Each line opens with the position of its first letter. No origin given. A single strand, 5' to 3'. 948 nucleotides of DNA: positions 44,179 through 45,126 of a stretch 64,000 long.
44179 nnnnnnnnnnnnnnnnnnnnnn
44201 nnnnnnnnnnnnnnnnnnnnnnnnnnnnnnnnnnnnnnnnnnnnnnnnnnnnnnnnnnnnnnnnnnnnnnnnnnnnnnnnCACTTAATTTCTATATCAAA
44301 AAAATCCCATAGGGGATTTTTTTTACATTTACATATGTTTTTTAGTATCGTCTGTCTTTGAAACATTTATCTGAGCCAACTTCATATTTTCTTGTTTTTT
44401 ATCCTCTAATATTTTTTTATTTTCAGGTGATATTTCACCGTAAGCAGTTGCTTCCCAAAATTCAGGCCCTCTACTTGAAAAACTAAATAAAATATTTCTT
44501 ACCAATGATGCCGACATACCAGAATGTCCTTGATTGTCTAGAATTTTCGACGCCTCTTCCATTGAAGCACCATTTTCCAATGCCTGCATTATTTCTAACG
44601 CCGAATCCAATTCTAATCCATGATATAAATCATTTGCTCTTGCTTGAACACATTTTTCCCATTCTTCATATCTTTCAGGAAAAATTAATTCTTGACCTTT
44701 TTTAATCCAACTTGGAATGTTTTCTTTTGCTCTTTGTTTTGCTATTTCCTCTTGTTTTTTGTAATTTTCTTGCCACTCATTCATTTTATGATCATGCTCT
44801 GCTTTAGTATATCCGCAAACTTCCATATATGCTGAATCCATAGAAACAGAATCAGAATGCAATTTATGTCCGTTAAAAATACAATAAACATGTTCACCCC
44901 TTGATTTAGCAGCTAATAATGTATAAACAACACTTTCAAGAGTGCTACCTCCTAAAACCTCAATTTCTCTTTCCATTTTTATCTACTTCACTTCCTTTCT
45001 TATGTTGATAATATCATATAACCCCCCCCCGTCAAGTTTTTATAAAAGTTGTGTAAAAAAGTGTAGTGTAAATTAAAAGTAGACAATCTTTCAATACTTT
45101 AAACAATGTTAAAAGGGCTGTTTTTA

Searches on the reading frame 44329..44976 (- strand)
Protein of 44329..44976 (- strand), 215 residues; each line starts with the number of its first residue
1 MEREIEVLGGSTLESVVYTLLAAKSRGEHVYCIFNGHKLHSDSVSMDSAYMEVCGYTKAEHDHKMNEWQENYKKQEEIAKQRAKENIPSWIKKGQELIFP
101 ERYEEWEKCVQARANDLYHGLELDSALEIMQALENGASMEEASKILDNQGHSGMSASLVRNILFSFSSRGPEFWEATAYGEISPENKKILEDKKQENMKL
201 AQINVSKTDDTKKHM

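Call 5: search_protein_families(library=pfam, proteins=[window:44329-44976:-], max_evalue=0.01)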
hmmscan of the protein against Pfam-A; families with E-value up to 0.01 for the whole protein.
window:44329-44976:- (215 aa): 1 family
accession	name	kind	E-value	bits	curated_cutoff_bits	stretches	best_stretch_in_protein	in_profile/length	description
PF24923.1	ATP-grasp_IQCH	-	0.0023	17.8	27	1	38-111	57-134/266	IQCH-like, ATP-grasp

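Call 7: find_encoding_contigs(protein=window:44329-44976:-, flank=4000, max_places=10)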
Protein window:44329-44976:- (215 aa): 3 contigs read that carry it; 2 places shown.
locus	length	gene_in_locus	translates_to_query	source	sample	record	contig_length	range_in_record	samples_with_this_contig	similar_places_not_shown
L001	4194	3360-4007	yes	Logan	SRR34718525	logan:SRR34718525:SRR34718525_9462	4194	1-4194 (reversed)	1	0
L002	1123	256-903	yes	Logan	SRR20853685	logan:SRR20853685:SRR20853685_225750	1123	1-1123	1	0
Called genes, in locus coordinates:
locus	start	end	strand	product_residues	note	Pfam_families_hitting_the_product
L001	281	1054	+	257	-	PF01148:CTP_transf_1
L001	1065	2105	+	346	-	PF02163:Peptidase_M50, PF17820:PDZ_6 (weak)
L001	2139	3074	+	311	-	PF00551:Formyl_trans_N, PF02911:Formyl_trans_C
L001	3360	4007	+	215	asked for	-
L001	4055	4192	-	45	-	?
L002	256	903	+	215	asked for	-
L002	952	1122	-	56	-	?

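Call 8: find_homologous_proteins(query=window:44329-44976:-)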
Query window:44329-44976:- (215 aa): 150 proteins with E <= 0.001 among 339 candidates; the best 120 are listed.
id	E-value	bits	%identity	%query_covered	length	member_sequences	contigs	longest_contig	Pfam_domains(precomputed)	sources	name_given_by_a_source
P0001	2.4e-137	473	100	100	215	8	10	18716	-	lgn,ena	-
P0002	3.6e-119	414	86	100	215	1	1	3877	-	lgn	-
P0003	7.1e-105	367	76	100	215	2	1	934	-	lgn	-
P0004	8.9e-103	360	76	99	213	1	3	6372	-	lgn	-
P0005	1.1e-99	350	72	100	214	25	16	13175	-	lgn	-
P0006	1.1e-99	350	58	95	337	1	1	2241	-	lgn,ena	-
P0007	1.6e-99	350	75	99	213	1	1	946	-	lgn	-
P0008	7.6e-99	348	75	99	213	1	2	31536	-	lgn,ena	-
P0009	2.6e-98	346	75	100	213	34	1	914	-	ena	-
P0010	2.7e-98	346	74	99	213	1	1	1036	-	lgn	-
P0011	1.2e-97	344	74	99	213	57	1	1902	-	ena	-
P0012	1.5e-97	343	73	100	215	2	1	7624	-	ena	-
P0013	1.5e-96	340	74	99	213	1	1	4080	-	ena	-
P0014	6.2e-91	322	71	99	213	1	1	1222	-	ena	-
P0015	1.8e-90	320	70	99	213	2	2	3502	-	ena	-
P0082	3.0e-48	182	40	74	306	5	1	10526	PF25185.2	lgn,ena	-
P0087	6.4e-45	171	42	99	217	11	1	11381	-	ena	-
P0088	1.2e-44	171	40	99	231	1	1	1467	-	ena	-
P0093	1.8e-40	157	47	78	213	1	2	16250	-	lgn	-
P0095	3.2e-39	153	47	80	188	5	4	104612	-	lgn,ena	-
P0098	3.1e-38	150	44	80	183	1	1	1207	-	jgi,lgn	jgi:hypothetical protein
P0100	1.5e-37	147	43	80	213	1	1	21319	-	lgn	-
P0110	9.9e-36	141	45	76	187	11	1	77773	-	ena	-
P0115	2.9e-34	137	44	80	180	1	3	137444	-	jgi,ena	-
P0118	1.4e-33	134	42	80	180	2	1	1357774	-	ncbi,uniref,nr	ncbi:hypothetical protein [Anaerovorax sp. IOR16]|uniref:hypothetical protein n=1 Tax=Anaerovorax sp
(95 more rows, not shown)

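Call 12: find_related_loci(query=window:44329-44976:-, collection=genome_contigs, flank=5000)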
Query window:44329-44976:- (215 aa) in genome_contigs; peptide patterns used: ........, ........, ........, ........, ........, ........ (x = any residue, [..] = any of these).
51 stretches matched a pattern; 3 encode a relative of the query (tblastn E <= 1e-3); 3 distinct loci.
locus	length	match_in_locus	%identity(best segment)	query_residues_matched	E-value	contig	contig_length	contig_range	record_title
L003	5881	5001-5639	75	1-215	3e-109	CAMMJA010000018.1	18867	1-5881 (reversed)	MAG: uncultured Tenericutes bacterium isolate ERR4836966_bin.3_MetaWRAP_v1.1_MAG genome assembly, contig: NODE_3403_leng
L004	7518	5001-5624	69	1-209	9e-97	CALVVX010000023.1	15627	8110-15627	MAG: uncultured Bacilli bacterium isolate BRZ_SS__bin103 genome assembly, contig: BRZ_SS__NODE_4632_length_15627_cov_4.6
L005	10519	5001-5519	43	3-175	8e-43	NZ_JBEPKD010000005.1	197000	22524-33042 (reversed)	Halalkalibacter oceani strain DSM 100579 Ga0480542_05, whole genome shotgun sequence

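Call 18: list_cluster_members(proteins=[P0001, P0002, P0003])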
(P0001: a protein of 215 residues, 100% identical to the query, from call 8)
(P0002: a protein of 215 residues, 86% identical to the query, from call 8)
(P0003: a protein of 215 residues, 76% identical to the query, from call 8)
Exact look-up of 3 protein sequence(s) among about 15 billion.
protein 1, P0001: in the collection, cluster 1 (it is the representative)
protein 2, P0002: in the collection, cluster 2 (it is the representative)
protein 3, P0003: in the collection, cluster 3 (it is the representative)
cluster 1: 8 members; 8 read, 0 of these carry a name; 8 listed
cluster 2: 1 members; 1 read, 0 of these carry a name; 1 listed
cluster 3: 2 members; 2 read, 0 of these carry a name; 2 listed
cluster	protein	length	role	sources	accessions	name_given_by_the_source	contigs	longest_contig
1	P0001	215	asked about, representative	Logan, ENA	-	-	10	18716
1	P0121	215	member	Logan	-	-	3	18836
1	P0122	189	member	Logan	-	-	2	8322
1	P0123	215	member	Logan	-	-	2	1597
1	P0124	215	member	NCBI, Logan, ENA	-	-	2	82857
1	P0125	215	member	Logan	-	-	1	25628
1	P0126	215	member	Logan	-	-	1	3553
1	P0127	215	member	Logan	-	-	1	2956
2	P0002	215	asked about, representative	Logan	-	-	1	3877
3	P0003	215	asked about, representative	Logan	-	-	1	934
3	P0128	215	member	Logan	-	-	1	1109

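Call 20: find_encoding_contigs(protein=P0001, flank=2500, max_places=10)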
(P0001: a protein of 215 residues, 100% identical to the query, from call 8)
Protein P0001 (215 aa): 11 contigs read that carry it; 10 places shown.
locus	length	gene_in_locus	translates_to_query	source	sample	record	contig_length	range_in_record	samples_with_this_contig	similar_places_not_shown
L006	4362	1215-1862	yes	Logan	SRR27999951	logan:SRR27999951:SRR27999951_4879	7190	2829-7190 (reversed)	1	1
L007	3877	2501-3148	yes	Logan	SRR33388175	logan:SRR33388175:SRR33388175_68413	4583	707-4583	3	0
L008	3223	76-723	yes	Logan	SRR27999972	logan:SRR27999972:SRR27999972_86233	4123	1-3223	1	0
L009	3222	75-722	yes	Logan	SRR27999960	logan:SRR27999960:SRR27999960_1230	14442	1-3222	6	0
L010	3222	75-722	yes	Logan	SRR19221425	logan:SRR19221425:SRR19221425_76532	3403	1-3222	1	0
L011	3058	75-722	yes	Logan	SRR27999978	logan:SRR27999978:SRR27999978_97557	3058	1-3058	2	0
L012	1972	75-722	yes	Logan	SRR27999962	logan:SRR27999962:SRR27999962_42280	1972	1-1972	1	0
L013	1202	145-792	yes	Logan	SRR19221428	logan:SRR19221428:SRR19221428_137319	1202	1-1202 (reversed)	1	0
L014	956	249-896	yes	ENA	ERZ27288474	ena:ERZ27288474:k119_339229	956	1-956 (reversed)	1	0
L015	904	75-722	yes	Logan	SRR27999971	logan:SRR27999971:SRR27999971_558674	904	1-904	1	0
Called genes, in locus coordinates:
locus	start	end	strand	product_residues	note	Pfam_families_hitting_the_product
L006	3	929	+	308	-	?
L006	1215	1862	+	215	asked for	-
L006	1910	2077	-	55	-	PF07561:DUF1540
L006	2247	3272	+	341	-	PF21016:RlmN_N, PF04055:Radical_SAM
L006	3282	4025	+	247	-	PF00481:PP2C (weak), PF13672:PP2C_2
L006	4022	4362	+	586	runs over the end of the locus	PF00069:Pkinase, PF07714:PK_Tyr_Ser-Thr, PF14531:Kinase-like (weak), PF03793:PASTA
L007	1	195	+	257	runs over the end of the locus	PF01148:CTP_transf_1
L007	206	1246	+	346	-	PF02163:Peptidase_M50, PF17820:PDZ_6 (weak)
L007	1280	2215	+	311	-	PF00551:Formyl_trans_N, PF02911:Formyl_trans_C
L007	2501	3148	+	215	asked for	-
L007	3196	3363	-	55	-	PF07561:DUF1540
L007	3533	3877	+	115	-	?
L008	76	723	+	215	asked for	-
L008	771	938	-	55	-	PF07561:DUF1540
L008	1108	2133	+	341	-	PF21016:RlmN_N, PF04055:Radical_SAM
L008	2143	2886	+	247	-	PF00481:PP2C (weak), PF13672:PP2C_2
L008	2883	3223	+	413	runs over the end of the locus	?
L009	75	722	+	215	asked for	-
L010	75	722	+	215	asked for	-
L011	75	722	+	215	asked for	-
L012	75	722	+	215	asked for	-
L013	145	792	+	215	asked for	-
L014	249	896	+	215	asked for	-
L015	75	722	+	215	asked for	-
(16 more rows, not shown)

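Call 21: find_encoding_contigs(protein=P0121, flank=2500, max_places=10)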
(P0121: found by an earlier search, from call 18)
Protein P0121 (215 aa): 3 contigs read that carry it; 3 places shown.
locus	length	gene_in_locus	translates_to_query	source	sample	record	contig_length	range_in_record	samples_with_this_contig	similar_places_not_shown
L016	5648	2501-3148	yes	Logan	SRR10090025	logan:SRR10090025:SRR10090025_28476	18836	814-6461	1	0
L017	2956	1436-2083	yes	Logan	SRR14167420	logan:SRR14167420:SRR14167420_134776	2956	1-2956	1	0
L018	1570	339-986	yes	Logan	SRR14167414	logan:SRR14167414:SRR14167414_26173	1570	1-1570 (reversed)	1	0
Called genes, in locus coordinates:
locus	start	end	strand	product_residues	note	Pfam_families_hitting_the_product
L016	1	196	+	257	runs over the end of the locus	PF01148:CTP_transf_1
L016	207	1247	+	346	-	PF02163:Peptidase_M50, PF17820:PDZ_6 (weak)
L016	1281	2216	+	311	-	PF00551:Formyl_trans_N, PF02911:Formyl_trans_C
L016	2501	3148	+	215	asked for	-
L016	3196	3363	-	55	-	PF07561:DUF1540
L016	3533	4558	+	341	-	PF21016:RlmN_N, PF04055:Radical_SAM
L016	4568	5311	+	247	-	PF00481:PP2C (weak), PF13672:PP2C_2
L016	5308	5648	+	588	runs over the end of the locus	PF00069:Pkinase, PF07714:PK_Tyr_Ser-Thr, PF14531:Kinase-like (weak), PF03793:PASTA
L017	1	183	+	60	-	?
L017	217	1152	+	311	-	PF00551:Formyl_trans_N, PF02911:Formyl_trans_C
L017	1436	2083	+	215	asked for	-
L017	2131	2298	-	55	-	PF07561:DUF1540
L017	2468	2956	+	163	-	?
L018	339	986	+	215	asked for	-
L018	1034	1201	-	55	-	PF07561:DUF1540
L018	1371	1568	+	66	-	?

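Call 22: find_encoding_contigs(protein=P0123, flank=2500, max_places=10)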
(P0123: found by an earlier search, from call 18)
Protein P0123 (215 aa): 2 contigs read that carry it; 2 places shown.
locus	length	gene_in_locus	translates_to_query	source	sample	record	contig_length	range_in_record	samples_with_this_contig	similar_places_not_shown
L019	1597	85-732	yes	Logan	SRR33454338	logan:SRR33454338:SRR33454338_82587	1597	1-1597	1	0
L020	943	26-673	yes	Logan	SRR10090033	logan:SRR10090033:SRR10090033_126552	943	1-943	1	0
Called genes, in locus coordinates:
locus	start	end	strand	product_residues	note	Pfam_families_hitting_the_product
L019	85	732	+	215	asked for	-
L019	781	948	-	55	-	PF07561:DUF1540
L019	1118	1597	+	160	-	?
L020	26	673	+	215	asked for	-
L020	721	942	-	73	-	?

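Call 26: find_encoding_contigs(protein=P0002, flank=3000, max_places=5)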
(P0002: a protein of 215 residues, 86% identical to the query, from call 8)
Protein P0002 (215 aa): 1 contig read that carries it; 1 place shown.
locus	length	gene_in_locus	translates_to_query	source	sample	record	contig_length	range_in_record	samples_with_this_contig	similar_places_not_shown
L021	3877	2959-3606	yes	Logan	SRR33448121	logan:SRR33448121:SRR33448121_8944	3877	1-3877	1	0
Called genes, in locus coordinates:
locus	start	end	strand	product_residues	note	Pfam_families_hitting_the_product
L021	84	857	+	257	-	PF01148:CTP_transf_1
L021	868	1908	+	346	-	PF02163:Peptidase_M50, PF00595:PDZ (weak), PF17820:PDZ_6 (weak)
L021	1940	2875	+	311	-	PF00551:Formyl_trans_N, PF02911:Formyl_trans_C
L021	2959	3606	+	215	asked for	-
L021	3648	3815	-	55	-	PF07561:DUF1540 (weak)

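Call 32: search_protein_families(library=ncbifam, proteins=[window:44329-44976:-, P0082, P0118], max_evalue=0.1)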
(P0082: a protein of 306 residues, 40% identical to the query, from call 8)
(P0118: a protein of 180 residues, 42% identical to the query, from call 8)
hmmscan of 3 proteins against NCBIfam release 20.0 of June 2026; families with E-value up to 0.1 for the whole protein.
window:44329-44976:- (215 aa): 0 families

P0082 (306 aa): 2 families
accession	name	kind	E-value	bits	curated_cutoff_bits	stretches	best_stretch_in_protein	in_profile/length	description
NF011969.0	PRK15441.1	equivalog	0.0093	16.4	127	0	40-61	14-35/93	peptidylprolyl isomerase PpiC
NF050057.1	e_dPHAmcl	equivalog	0.056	12.7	270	0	3-74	77-150/252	extracellular medium-chain-length polyhydroxyalkanoate depolymerase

P0118 (180 aa): 1 family
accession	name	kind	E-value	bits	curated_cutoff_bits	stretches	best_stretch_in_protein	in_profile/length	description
TIGR02131.1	phaP_Bmeg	equivalog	0.0023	17.9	109.3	1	46-99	105-158/165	polyhydroxyalkanoic acid inclusion protein PhaP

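Call 33: search_protein_families(library=pfam, alignment_id=A2, max_evalue=0.01)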
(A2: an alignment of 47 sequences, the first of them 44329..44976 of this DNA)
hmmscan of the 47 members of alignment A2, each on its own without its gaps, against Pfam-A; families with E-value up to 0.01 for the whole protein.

A. member 1, window:44329-44976:- (215 aa): 1 family
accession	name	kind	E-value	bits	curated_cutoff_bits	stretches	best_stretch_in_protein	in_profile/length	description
PF24923.1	ATP-grasp_IQCH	-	0.0023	17.8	27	1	38-111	57-134/266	IQCH-like, ATP-grasp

B. families by the number of members that match (of 47 scanned): 5 families
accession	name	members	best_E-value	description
PF24923.1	ATP-grasp_IQCH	8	4.1e-05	IQCH-like, ATP-grasp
PF25185.1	Tad3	7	5.3e-06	Type I Thoeris inhibitor Tad3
PF22122.2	InlK_D2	2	0.0021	Internalin K domain D2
PF08447.18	PAS_3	2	0.0035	PAS fold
PF07502.20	MANEC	1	0.005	MANEC domain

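Call 34: search_protein_families(library=pfam, proteins=[P0082, P0087, P0088, P0093, P0095, P0098, P0100, P0110, P0115, P0118], max_evalue=0.05)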
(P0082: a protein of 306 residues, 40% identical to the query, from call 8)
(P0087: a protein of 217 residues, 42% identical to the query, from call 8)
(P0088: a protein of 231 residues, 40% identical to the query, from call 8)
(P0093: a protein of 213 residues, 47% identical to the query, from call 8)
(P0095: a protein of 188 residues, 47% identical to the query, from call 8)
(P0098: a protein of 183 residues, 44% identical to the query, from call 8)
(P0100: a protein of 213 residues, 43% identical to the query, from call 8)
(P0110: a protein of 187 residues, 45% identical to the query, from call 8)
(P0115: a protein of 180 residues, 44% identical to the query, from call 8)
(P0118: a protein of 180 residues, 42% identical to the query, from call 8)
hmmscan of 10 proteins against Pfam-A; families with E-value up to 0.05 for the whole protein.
P0082 (306 aa): 2 families
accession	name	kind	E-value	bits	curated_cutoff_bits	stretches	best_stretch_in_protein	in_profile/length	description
PF25185.1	Tad3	-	5.3e-06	26.7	27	1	246-270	33-57/119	Type I Thoeris inhibitor Tad3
PF07502.20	MANEC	-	0.005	17.5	25.5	0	193-217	18-42/89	MANEC domain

P0087 (217 aa): 2 families
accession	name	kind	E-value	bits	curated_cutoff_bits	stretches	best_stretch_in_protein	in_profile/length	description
PF25185.1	Tad3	-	0.00089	19.5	27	1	137-164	30-57/119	Type I Thoeris inhibitor Tad3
PF11899.13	DUF3419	-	0.038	13.6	28.2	0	132-191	75-133/385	Protein of unknown function (DUF3419)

P0088 (231 aa): 1 family
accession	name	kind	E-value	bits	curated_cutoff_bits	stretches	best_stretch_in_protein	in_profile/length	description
PF25185.1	Tad3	-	0.017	15.4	27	1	136-162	29-55/119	Type I Thoeris inhibitor Tad3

P0093 (213 aa): 1 family
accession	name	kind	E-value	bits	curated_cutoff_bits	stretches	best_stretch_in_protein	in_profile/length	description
PF08317.16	Spc7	-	0.016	15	34.5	1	45-96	51-102/196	Spc7 kinetochore protein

P0095 (188 aa): 1 family
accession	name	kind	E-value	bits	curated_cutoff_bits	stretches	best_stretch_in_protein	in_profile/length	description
PF02614.20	UxaC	-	0.024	13.9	25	1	100-158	79-140/464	Glucuronate isomerase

P0098 (183 aa): 0 families

P0100 (213 aa): 1 family
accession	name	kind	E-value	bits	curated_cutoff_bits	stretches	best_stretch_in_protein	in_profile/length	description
PF13680.12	DUF4152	-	0.034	14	27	0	109-156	108-150/225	Protein of unknown function (DUF4152)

P0110 (187 aa): 0 families

P0115 (180 aa): 2 families
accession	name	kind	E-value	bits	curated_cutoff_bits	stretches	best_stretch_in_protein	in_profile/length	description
PF25185.1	Tad3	-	0.0018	18.4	27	1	143-167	33-57/119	Type I Thoeris inhibitor Tad3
PF09602.15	PhaP_Bmeg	-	0.013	15.8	28.3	1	47-101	109-163/168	Polyhydroxyalkanoic acid inclusion protein (PhaP_Bmeg)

P0118 (180 aa): 1 family
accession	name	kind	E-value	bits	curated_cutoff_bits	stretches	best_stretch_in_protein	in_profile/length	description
PF25185.1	Tad3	-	0.00047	20.4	27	1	140-167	30-57/119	Type I Thoeris inhibitor Tad3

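Call 38: find_encoding_contigs(protein=P0125, flank=2500, max_places=5)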
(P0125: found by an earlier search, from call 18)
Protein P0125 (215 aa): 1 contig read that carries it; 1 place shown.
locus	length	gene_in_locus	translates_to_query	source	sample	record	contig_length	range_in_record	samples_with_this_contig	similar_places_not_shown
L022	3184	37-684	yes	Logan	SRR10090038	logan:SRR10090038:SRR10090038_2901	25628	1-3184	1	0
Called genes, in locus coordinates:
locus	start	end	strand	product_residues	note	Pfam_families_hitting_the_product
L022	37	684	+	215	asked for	-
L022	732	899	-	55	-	PF07561:DUF1540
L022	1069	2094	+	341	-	PF21016:RlmN_N, PF04055:Radical_SAM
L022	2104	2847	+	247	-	PF00481:PP2C (weak), PF13672:PP2C_2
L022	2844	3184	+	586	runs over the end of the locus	PF00069:Pkinase, PF07714:PK_Tyr_Ser-Thr, PF14531:Kinase-like (weak), PF03793:PASTA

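Call 39: predict_structure(alignment_id=A2)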
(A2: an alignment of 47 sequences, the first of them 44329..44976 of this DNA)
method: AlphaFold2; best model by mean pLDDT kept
length: 215 residues; sequences in the alignment: 47
mean_pLDDT: 94.9   pTM: 0.79
mean pLDDT of the five models: 94.9, 94.2, 93.8, 93.4, 92.8
residues with pLDDT >= 90: 193; 70-90: 17; 50-70: 4; < 50: 1
segments of 3 or more residues with pLDDT < 50: none
pLDDT, mean of each block of 10 residues (from residue 1): 92 97 97 97 97 97 96 95 97 98 99 93 97 98 96 90 98 94 96 98 86 62
secondary structure, 60 per line:
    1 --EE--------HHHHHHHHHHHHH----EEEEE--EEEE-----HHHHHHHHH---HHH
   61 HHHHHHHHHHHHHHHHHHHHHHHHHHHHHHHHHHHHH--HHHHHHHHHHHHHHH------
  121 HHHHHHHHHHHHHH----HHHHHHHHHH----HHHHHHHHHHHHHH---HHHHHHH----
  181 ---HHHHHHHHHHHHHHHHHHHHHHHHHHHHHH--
elements in order: H13-25 E30-34 E37-40 H46-54 H58-97 H100-114 H121-134 H139-148 H153-166 H170-176 H184-213

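Call 42: fold_search(model_id=the predicted structure, library=pdb)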
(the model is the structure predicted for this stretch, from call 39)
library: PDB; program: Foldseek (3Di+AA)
matches with E <= 10: 44; with E <= 0.001: 0
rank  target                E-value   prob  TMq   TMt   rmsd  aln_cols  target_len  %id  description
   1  7qdz_B                3.5e+00  0.06  0.22  0.06  17.1       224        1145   14  80S-bound human SKI complex in the closed state (released 2022-02-09)
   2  8a3k                  3.5e+00  0.05  0.16  0.23  15.8       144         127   16  X-ray crystal structure of a de novo designed single-chain antiparallel 4-helix coiled-coil bundle, sc-apCC-4 (released 2022-10-05)
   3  5j1h_A                4.1e+00  0.04  0.19  0.22  25.3       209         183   10  Structure of the spectrin repeats 5 and 6 of the plakin domain of plectin (released 2016-07-20)
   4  6tyi_A                4.1e+00  0.03  0.15  0.15  24.8       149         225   14  ExbB-ExbD complex in MSP1E3D1 nanodisc (released 2019-10-16)
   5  4ylf_C                4.3e+00  0.15  0.16  0.14   5.6        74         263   11  Insights into flavin-based electron bifurcation via the NADH-dependent reduced ferredoxin-NADP oxidoreductase structur (released 2015-07-08)
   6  8e0n_F                4.3e+00  0.06  0.21  0.25  19.6       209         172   12  Homotrimeric variant of tcTRP9, BGL18 (released 2023-04-12)
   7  4ylf_A                4.6e+00  0.18  0.17  0.14   5.9        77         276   12  Insights into flavin-based electron bifurcation via the NADH-dependent reduced ferredoxin-NADP oxidoreductase structur (released 2015-07-08)
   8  3iey_B                4.9e+00  0.12  0.12  0.16   5.1        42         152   14  Crystal Structure of the functional Nanoarchaeum equitans tRNA splicing endonuclease (released 2009-09-01)
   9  9i1r_C                5.1e+00  0.06  0.21  0.25  12.4       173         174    8  Structure of the bicylindrical allophycocyanin core expressed during far-red light photoacclimation (FaRLiP) (released 2025-07-02)
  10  9rn6_A                5.4e+00  0.04  0.16  0.16  29.5       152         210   15  Crystal structure of a protein mimic of SARS-CoV-2 spike's HR1 domain in complex with two nanobodies bound to differen (released 2026-01-21)
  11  8ppk_j                6.1e+00  0.05  0.11  0.13   5.4        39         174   20  Bat-Hp-CoV Nsp1 and eIF1 bound to the human 40S small ribosomal subunit (released 2023-10-18)
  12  2eza                  6.1e+00  0.04  0.17  0.14  14.1       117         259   14  AMINO TERMINAL DOMAIN OF ENZYME I FROM ESCHERICHIA COLI, NMR, RESTRAINED REGULARIZED MEAN STRUCTURE (released 1997-08-20)
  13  3id6_A                6.1e+00  0.02  0.18  0.16  20.1       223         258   10  Crystal structure of Sulfolobus solfataricus Nop5 (1-262) and fibrillarin complex (released 2009-08-25)
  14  7zr2_A                6.4e+00  0.03  0.15  0.14  32.5       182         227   13  Crystal structure of a chimeric protein mimic of SARS-CoV-2 Spike HR1 in complex with HR2 (released 2022-11-09)
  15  4fsc_A                6.4e+00  0.03  0.19  0.18  13.6       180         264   12  Crystal Structure of Bacillus thuringiensis PlcR in its apo form (released 2013-03-13)
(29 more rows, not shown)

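Call 43: find_encoding_contigs(protein=P0126, flank=2500, max_places=5)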
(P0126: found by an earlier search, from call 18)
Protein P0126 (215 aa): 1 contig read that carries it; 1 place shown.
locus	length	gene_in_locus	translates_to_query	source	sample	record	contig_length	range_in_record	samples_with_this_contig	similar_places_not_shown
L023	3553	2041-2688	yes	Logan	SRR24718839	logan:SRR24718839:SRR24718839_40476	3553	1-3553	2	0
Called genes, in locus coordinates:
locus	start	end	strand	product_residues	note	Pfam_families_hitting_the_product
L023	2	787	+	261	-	?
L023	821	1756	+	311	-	PF00551:Formyl_trans_N, PF02911:Formyl_trans_C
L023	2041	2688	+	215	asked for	-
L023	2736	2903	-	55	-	PF07561:DUF1540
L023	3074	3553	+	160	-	?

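Call 44: find_encoding_contigs(protein=P0127, flank=2500, max_places=5)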
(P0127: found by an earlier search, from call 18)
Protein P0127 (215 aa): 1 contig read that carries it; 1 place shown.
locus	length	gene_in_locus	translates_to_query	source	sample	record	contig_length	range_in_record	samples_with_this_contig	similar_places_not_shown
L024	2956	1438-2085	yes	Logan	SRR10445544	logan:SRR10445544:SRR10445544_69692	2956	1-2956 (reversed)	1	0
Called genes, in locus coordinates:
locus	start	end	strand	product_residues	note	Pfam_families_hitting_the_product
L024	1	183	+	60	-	?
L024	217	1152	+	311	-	PF00551:Formyl_trans_N, PF02911:Formyl_trans_C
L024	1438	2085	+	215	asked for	-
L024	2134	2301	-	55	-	PF07561:DUF1540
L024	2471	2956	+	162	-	?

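Call 62: search_solved_structures(query=A2, max_evalue=10, show_alignments=2)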
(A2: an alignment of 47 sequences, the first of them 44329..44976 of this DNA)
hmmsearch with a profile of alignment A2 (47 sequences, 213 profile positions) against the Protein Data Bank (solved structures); distinct sequences matched with E-value up to 10: 8.
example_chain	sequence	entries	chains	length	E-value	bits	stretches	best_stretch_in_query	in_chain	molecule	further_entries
7tec_A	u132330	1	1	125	0.072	15.8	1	115-180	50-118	HTH-type transcriptional regulator GlnR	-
7tea_B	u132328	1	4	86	0.24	14.1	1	115-148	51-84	Glutamine synthetase repressor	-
2m38_A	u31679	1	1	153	0.52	13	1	131-201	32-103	Ankyrin repeat and sterile alpha motif domain-containing protein 1B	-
4r4e_B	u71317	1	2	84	0.88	12.3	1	116-148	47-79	HTH-type transcriptional regulator GlnR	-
8tw7_2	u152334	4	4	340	1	12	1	123-177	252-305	Replication factor C subunit 2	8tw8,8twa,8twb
1sxj_D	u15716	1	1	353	1.1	12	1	123-177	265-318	Activator 1 41 kDa subunit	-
7sgz_D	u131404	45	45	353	1.1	12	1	123-177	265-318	Replication factor C subunit 2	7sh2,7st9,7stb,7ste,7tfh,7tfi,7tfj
8a42_A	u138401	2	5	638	4.4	10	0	57-85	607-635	Oligopeptide-binding protein AmiA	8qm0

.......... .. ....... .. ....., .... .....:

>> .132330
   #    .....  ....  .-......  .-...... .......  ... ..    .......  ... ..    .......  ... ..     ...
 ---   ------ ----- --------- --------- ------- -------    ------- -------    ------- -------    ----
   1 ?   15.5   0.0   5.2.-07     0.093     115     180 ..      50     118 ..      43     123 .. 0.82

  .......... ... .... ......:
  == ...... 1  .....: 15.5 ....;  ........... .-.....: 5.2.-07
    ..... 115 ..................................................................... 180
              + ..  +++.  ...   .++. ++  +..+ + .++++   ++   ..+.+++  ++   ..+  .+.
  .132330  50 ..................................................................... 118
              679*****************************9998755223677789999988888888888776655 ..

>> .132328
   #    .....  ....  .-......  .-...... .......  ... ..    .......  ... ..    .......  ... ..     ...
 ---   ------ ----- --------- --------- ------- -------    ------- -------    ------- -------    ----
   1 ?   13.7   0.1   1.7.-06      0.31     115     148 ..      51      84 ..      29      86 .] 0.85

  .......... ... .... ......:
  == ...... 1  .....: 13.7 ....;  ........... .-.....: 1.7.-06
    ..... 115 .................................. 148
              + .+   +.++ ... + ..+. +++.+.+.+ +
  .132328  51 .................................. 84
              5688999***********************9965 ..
